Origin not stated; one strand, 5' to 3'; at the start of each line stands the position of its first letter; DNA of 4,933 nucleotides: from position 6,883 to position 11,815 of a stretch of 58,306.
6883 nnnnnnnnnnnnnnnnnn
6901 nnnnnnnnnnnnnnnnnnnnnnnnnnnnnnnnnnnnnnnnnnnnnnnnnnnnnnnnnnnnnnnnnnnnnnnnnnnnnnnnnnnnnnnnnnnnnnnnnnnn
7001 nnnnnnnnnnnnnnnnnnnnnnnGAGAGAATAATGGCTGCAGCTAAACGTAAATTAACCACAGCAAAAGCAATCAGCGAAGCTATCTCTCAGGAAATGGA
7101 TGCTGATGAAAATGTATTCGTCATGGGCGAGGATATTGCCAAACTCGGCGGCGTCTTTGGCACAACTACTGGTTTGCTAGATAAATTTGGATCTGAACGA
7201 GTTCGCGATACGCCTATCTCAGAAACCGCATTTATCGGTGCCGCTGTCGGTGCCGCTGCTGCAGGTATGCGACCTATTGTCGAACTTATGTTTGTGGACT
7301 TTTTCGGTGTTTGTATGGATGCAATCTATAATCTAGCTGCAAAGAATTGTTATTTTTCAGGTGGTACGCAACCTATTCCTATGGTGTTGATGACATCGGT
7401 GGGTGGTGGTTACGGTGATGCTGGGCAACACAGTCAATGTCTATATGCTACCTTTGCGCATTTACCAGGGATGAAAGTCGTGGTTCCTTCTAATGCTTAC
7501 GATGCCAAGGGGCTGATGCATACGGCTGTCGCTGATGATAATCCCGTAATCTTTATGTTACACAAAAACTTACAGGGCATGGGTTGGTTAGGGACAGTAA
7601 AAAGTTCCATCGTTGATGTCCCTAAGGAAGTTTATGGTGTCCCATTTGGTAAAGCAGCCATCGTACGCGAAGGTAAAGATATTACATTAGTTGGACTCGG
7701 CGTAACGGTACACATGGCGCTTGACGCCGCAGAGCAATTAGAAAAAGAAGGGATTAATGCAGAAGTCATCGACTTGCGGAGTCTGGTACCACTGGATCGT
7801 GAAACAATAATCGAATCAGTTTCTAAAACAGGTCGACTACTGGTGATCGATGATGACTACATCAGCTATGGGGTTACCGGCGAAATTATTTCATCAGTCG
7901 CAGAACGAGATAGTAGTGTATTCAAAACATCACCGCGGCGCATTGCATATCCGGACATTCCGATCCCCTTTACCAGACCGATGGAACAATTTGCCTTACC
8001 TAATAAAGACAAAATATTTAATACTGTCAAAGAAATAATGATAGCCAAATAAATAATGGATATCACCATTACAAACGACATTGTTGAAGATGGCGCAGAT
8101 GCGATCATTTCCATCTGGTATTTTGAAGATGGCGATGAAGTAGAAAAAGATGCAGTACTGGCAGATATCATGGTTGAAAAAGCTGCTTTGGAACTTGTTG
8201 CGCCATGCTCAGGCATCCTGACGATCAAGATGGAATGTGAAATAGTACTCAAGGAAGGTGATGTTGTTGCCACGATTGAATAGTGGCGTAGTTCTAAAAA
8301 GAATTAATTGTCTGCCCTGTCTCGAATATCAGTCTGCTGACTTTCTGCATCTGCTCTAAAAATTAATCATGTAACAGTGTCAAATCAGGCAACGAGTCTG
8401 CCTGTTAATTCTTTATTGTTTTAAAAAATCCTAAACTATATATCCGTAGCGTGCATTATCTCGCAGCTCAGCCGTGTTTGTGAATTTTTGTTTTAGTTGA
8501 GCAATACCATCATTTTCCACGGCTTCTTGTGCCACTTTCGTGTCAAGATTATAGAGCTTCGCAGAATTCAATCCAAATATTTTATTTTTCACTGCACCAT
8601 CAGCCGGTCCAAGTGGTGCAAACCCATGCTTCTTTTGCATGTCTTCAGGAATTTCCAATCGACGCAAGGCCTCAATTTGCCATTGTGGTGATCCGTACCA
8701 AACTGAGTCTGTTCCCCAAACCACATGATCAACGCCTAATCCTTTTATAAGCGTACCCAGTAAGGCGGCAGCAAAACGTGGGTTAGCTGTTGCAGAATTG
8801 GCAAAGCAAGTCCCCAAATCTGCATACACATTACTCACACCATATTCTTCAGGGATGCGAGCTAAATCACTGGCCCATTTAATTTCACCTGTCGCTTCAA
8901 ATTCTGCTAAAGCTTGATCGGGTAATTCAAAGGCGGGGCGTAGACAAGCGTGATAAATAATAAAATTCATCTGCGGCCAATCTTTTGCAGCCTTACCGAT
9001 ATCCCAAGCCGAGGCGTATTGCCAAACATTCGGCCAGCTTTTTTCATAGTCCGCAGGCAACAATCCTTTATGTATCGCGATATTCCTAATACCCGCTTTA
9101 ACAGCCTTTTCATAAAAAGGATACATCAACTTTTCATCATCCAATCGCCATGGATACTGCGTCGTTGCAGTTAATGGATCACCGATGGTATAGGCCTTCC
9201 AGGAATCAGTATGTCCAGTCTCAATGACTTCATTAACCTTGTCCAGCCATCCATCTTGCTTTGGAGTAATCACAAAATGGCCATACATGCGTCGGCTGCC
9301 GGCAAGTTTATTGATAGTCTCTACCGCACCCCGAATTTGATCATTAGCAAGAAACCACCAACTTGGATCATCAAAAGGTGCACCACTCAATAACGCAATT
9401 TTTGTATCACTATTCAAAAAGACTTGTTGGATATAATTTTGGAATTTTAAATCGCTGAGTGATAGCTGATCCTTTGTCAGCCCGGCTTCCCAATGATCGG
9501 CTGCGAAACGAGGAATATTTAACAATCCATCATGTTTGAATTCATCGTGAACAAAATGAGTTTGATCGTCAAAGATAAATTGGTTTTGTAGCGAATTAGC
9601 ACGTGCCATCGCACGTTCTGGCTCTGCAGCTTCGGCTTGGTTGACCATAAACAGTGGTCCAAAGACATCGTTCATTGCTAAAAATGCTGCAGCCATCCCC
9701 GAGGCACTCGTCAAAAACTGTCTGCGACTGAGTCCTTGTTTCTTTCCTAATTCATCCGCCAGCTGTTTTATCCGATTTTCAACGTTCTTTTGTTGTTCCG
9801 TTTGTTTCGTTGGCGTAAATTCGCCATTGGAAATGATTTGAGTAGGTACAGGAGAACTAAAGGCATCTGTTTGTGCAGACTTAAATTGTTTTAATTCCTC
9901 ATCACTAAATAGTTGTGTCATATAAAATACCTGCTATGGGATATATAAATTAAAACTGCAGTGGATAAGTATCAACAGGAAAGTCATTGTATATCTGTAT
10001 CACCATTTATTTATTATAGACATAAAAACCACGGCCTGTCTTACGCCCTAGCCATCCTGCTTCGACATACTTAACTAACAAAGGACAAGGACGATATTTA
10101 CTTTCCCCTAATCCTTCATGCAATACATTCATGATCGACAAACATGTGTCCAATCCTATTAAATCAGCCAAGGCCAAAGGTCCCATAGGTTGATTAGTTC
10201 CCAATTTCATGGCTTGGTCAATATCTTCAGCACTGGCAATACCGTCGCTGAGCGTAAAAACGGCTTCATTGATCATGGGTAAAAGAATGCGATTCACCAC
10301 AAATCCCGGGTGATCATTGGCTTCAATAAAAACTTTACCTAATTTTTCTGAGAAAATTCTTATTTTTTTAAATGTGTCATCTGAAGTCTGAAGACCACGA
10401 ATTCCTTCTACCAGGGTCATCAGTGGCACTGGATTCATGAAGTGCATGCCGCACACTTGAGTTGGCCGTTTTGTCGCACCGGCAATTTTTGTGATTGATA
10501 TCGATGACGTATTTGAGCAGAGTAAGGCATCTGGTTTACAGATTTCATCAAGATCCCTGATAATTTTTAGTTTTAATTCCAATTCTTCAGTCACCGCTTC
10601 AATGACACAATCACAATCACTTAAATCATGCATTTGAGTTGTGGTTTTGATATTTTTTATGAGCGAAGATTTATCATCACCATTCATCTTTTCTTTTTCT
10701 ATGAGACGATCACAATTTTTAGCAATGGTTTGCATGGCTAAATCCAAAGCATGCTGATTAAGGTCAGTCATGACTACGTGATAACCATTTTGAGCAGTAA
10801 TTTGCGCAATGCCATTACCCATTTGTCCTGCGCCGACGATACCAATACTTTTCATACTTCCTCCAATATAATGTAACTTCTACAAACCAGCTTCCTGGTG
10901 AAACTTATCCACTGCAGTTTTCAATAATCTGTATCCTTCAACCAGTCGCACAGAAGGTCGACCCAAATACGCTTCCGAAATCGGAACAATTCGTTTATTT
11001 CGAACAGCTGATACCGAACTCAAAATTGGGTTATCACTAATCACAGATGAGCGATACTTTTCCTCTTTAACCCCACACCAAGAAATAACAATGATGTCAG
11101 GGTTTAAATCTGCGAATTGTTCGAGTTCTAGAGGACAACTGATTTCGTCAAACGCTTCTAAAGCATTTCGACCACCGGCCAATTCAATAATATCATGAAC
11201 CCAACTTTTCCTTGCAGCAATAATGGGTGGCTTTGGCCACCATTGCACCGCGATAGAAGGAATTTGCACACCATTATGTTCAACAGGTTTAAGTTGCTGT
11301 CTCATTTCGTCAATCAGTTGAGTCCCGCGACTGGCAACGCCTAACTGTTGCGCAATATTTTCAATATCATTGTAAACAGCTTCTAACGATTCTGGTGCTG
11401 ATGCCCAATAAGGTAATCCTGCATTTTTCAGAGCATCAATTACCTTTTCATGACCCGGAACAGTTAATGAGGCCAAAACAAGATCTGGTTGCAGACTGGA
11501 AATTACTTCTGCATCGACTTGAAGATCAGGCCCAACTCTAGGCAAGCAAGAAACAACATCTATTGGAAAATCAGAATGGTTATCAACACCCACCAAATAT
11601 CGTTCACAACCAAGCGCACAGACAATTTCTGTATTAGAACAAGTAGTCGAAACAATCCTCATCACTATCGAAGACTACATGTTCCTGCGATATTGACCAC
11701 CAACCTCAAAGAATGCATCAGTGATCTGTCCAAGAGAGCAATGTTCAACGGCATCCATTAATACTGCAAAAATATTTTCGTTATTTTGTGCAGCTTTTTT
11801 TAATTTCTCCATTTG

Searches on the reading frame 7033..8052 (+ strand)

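Call 3: search_protein_families(library=pfam, proteins=[window:7033-8052:+])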
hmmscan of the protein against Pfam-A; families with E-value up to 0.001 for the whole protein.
window:7033-8052:+ (339 aa): 4 families
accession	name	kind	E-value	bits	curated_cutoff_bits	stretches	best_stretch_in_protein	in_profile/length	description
PF02779.29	Transket_pyr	-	1.4e-44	152.2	27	1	7-180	2-171/174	Transketolase, pyrimidine binding domain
PF02780.25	Transketolase_C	-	8.6e-36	123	25.9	1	206-328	1-124/124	Transketolase, C-terminal domain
PF22613.1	Transketolase_C_1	-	1.3e-05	25.8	27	1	213-257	10-54/113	Transketolase-like TK C-terminal domain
PF17147.9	PFOR_II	-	0.0005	20.8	27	0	216-291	2-76/102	Pyruvate:ferredoxin oxidoreductase core domain II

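Call 4: search_protein_families(library=ncbifam, proteins=[window:7033-8052:+])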
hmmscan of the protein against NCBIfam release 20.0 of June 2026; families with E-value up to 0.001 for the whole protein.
window:7033-8052:+ (339 aa): 12 families
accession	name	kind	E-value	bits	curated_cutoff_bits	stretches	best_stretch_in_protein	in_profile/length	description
NF006667.0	PRK09212.1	subfamily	5e-99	331.3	321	1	7-337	3-324/327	pyruvate dehydrogenase complex E1 component subunit beta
NF008854.0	PRK11892.1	equivalog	2.6e-94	316.5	454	1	6-336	140-462/464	pyruvate dehydrogenase complex E1 component subunit beta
NF004559.0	PRK05899.2-5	equivalog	1.5e-26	92.8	488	1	6-295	316-584/627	transketolase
TIGR00204.1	dxs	equivalog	1e-21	77.1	465.95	1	9-310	311-587/616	1-deoxy-D-xylulose-5-phosphate synthase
NF004556.0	PRK05899.2-2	equivalog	3e-18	65.4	575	1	13-294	331-598/639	transketolase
NF003933.0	PRK05444.2-2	equivalog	2.5e-15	56.1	395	1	49-310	330-577/606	1-deoxy-D-xylulose-5-phosphate synthase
NF008968.0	PRK12315.1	subfamily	5.4e-14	51.4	510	1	8-289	279-537/582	1-deoxy-D-xylulose-5-phosphate synthase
NF041170.1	Oxoac_fdxalpha_Archa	equivalog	2.1e-07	29.7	800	1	213-305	518-611/636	2-oxoacid:ferredoxin oxidoreductase subunit alpha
NF007201.0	PRK09622.1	equivalog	5.6e-07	28.8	590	1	213-290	266-342/405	2-oxoacid:ferredoxin oxidoreductase subunit alpha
TIGR03710.1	OAFO_sf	subfamily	0.00013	20.7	482.75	1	213-276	462-524/561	2-oxoacid:acceptor oxidoreductase subunit alpha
TIGR00232.1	tktlase_bact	equivalog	0.00015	20.3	682.25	1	138-255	473-581/654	transketolase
NF040682.1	PorA_Arch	equivalog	0.00063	18.8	550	0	213-290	259-335/387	pyruvate synthase subunit PorA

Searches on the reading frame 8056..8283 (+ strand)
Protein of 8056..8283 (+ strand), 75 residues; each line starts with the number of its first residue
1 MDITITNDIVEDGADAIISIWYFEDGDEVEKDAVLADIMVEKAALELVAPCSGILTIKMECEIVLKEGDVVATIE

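Call 3: search_protein_families(library=pfam, proteins=[window:8056-8283:+])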
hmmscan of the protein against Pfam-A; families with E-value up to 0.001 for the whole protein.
window:8056-8283:+ (75 aa): 1 family
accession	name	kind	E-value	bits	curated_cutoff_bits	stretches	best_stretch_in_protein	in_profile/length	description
PF00364.28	Biotin_lipoyl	-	3.6e-07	30.4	22.1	1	16-74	15-73/73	Biotin-requiring enzyme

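Call 4: search_protein_families(library=ncbifam, proteins=[window:8056-8283:+])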
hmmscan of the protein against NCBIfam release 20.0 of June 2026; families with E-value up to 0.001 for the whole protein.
window:8056-8283:+ (75 aa): 5 families
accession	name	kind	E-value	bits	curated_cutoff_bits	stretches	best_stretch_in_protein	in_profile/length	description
NF004309.0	PRK05704.1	equivalog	3.9e-07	29.8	449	1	8-72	9-68/408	2-oxoglutarate dehydrogenase complex dihydrolipoyllysine-residue succinyltransferase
TIGR01347.1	sucB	equivalog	5.3e-06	25.9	378.65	1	8-72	7-72/404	dihydrolipoyllysine-residue succinyltransferase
NF011457.0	PRK14875.1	equivalog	0.00012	21.2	307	1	16-72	18-75/372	acetoin dehydrogenase dihydrolipoyllysine-residue acetyltransferase subunit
NF008814.0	PRK11854.1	equivalog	0.00039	19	722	1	17-74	120-178/637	pyruvate dehydrogenase complex dihydrolipoyllysine-residue acetyltransferase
TIGR01348.1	PDHac_trf_long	equivalog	0.00095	17.8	552.1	1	15-75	14-74/587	dihydrolipoyllysine-residue acetyltransferase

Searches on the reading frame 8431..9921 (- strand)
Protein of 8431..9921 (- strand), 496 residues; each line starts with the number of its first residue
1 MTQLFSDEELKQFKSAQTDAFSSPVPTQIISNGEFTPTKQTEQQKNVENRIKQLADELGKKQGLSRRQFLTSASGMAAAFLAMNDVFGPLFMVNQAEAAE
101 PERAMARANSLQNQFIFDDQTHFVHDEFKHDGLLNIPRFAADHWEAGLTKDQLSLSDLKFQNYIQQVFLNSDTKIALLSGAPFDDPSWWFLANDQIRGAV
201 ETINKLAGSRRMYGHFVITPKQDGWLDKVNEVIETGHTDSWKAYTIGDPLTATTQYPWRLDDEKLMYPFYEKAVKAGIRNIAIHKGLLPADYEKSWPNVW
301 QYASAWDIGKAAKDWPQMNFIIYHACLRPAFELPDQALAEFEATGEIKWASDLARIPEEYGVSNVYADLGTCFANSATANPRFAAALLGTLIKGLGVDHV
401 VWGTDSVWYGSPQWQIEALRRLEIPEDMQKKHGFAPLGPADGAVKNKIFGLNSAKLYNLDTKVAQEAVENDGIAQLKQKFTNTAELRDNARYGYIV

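Call 3: search_protein_families(library=pfam, proteins=[window:8431-9921:-])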
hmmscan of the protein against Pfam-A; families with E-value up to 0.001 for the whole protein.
window:8431-9921:- (496 aa): 1 family
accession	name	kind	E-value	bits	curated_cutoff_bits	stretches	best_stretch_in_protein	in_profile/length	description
PF04909.20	Amidohydro_2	-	9.9e-13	48.9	26.4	1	259-459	120-289/289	Amidohydrolase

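Call 4: search_protein_families(library=ncbifam, proteins=[window:8431-9921:-])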
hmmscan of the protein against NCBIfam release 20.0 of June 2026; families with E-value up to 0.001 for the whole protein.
window:8431-9921:- (496 aa): 0 families

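Call 89: search_solved_structures(query=window:8431-9921:-, max_evalue=0.01)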
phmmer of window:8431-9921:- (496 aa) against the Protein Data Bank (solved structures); distinct sequences matched with E-value up to 0.01: 0.

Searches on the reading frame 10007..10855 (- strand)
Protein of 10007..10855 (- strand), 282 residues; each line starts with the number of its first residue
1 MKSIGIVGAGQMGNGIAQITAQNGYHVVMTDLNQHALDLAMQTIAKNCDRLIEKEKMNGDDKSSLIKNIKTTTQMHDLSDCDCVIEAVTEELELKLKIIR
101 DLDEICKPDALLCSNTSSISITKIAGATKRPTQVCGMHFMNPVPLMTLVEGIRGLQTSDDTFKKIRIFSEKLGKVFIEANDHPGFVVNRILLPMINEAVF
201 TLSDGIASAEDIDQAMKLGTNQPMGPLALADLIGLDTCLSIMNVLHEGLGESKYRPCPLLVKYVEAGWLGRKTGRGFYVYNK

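Call 3: search_protein_families(library=pfam, proteins=[window:10007-10855:-])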
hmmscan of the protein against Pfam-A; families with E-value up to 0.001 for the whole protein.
window:10007-10855:- (282 aa): 4 families
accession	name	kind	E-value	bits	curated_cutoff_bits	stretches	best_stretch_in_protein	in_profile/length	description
PF02737.24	3HCDH_N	-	5.9e-62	209.2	22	1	4-181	2-179/180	3-hydroxyacyl-CoA dehydrogenase, NAD binding domain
PF00725.27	3HCDH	-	2.9e-37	127.5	22.1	1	184-280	1-97/97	3-hydroxyacyl-CoA dehydrogenase, C-terminal domain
PF03446.21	NAD_binding_2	-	3.7e-05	24.2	21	1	3-49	1-47/161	NAD binding domain of 6-phosphogluconate dehydrogenase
PF03807.23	F420_oxidored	-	0.00012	23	21.6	1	4-48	2-48/94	NADP oxidoreductase coenzyme F420-dependent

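Call 4: search_protein_families(library=ncbifam, proteins=[window:10007-10855:-])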
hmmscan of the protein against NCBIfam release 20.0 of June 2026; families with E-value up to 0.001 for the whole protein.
window:10007-10855:- (282 aa): 23 families
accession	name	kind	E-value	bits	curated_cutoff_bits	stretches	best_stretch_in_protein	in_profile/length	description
NF004474.0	PRK05808.1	subfamily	8.4e-134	445.2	408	1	1-281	3-283/283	3-hydroxybutyryl-CoA dehydrogenase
NF005715.0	PRK07530.1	equivalog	1.8e-126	421.4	420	1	1-281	4-284/292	3-hydroxybutyryl-CoA dehydrogenase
NF006722.0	PRK09260.1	equivalog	1.7e-95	319.6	429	1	2-281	3-282/289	3-hydroxyacyl-CoA dehydrogenase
NF006124.0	PRK08268.1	subfamily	5.3e-94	316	508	1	2-281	8-288/507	3-hydroxyacyl-CoA dehydrogenase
NF005875.0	PRK07819.1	subfamily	1.8e-93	313.1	319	1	2-280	6-286/287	3-hydroxybutyryl-CoA dehydrogenase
TIGR02279.1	PaaC-3OHAcCoADH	equivalog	2.6e-74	250.9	669.4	2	3-193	7-197/503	3-hydroxyacyl-CoA dehydrogenase PaaH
NF004699.0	PRK06035.1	equivalog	5.3e-74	249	500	1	2-273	4-278/294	3-hydroxyacyl-CoA dehydrogenase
NF008727.0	PRK11730.1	equivalog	3.1e-73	247.3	870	1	2-281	314-593/717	fatty acid oxidation complex subunit alpha FadB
NF008363.0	PRK11154.1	equivalog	2.1e-67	227.8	869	1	2-281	310-587/708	fatty acid oxidation complex subunit alpha FadJ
TIGR02437.1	FadB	equivalog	7.1e-63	213.1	933.55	1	3-281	315-593/714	fatty acid oxidation complex subunit alpha FadB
TIGR02441.1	fa_ox_alpha_mit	equivalog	9.3e-62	209.1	964.65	1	2-281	336-614/737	fatty acid oxidation complex subunit alpha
NF006143.0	PRK08293.1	equivalog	5.5e-59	199.8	312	1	1-281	4-288/291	3-hydroxyacyl-CoA dehydrogenase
TIGR02440.1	FadJ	equivalog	6e-59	200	968.45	1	2-281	305-582/699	fatty acid oxidation complex subunit alpha FadJ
NF042925.1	FHMPC_DH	equivalog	3e-46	158.1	500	1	3-281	2-281/304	5-formyl-3-hydroxy-2-methylpyridine 4-carboxylate 5-dehydrogenase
NF006125.0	PRK08269.1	equivalog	1.4e-45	155.8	427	1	2-281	6-297/334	3-hydroxybutyryl-CoA dehydrogenase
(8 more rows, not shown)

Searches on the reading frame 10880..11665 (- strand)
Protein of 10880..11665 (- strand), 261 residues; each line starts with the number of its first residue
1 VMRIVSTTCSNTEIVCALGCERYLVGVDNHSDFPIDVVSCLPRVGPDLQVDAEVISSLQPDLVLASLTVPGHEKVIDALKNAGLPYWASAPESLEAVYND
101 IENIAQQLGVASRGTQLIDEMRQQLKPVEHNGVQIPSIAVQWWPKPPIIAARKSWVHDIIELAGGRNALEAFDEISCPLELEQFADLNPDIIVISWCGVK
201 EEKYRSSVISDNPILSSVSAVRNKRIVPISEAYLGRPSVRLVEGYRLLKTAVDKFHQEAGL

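Call 3: search_protein_families(library=pfam, proteins=[window:10880-11665:-])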
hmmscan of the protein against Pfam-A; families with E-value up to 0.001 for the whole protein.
window:10880-11665:- (261 aa): 1 family
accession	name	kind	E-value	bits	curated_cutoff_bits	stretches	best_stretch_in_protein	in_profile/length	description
PF01497.23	Peripla_BP_2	-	9.2e-27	94.4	27.5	1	4-229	1-231/235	Periplasmic binding protein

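Call 4: search_protein_families(library=ncbifam, proteins=[window:10880-11665:-])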
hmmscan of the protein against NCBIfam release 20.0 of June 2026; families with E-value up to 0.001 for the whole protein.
window:10880-11665:- (261 aa): 7 families
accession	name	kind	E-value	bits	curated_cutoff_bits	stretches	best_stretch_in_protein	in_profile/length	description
TIGR04281.1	peripla_PGF_1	equivalog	2.5e-23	82.7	325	1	3-253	23-265/330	PGF-CTERM-anchored ABC transporter substrate-binding protein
TIGR03659.1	IsdE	equivalog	4.7e-21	75.2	298.65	1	3-235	40-273/292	heme ABC transporter substrate-binding protein IsdE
NF002894.0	PRK03379.1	equivalog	6.3e-14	51.8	234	1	3-195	25-215/266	vitamin B12 ABC transporter substrate-binding protein BtuF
TIGR03868.1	F420-O_ABCperi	hypoth_equivalog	1.1e-13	51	392.4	1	3-246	19-278/287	putative F420-0 ABC transporter substrate-binding protein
NF038402.1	TroA_like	subfamily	2.3e-12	47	30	1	3-194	1-185/219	helical backbone metal receptor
NF008501.1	PRK11411.1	subfamily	2.2e-05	23.5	320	1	44-232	86-272/303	Fe(3+) dicitrate ABC transporter substrate-binding protein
NF052484.1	sider_BP_EitA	equivalog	0.0009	18.4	640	0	96-242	156-312/328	siderophore ABC transporter substrate-binding protein EitA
